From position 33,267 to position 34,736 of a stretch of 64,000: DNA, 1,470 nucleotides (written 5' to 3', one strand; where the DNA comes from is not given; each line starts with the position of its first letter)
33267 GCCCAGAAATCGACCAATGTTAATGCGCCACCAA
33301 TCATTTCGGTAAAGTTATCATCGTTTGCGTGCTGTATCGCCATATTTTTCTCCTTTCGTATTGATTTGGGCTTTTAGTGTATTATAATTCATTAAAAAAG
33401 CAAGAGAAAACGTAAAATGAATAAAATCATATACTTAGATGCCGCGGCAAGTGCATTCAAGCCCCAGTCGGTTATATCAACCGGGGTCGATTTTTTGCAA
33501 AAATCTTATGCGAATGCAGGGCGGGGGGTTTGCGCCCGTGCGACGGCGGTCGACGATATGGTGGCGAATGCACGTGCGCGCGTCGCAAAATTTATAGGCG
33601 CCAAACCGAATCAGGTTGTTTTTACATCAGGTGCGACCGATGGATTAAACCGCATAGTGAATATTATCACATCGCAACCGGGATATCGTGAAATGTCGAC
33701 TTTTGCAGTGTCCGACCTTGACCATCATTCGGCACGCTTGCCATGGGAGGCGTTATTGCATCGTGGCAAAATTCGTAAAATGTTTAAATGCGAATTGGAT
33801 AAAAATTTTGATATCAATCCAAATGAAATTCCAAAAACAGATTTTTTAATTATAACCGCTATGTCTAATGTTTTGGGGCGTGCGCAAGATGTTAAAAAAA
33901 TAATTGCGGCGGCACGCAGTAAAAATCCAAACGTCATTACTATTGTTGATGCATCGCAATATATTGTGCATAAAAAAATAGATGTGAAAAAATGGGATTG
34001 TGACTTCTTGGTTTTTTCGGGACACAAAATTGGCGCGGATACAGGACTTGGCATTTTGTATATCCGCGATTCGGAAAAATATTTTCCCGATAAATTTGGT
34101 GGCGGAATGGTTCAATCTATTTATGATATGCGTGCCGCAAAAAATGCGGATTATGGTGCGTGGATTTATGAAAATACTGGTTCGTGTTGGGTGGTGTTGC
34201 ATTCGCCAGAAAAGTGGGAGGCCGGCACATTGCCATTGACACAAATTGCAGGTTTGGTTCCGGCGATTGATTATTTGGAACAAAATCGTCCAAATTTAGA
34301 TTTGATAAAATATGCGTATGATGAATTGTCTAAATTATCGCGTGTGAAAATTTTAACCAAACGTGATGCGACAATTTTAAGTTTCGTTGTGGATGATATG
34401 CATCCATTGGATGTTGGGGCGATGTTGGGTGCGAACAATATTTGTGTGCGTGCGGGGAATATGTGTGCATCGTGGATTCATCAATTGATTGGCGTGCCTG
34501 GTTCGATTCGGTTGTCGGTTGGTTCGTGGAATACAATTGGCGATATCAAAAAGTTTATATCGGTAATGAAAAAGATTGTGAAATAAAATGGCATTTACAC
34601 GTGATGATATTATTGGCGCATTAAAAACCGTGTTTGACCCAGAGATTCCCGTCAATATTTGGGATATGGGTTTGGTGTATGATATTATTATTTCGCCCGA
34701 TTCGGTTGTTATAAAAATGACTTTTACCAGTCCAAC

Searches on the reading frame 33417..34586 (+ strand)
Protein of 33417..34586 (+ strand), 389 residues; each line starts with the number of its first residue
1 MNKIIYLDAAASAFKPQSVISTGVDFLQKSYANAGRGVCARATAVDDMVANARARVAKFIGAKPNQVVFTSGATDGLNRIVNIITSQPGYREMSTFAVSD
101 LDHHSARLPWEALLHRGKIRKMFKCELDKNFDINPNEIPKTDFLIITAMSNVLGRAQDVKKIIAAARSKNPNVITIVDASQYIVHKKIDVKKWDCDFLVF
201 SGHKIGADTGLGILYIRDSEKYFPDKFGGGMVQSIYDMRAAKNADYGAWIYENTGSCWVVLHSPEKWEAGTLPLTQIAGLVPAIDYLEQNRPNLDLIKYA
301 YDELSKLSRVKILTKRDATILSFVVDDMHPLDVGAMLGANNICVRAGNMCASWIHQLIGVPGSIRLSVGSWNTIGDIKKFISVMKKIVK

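Call 93: search_protein_families(library=pfam, proteins=[window:33417-34586:+], max_evalue=0.001)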
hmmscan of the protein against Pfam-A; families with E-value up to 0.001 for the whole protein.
window:33417-34586:+ (389 aa): 1 family
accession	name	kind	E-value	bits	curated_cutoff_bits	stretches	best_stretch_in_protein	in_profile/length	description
PF00266.25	Aminotran_5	-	3.6e-80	270.1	21.5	1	5-380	1-371/371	Aminotransferase class-V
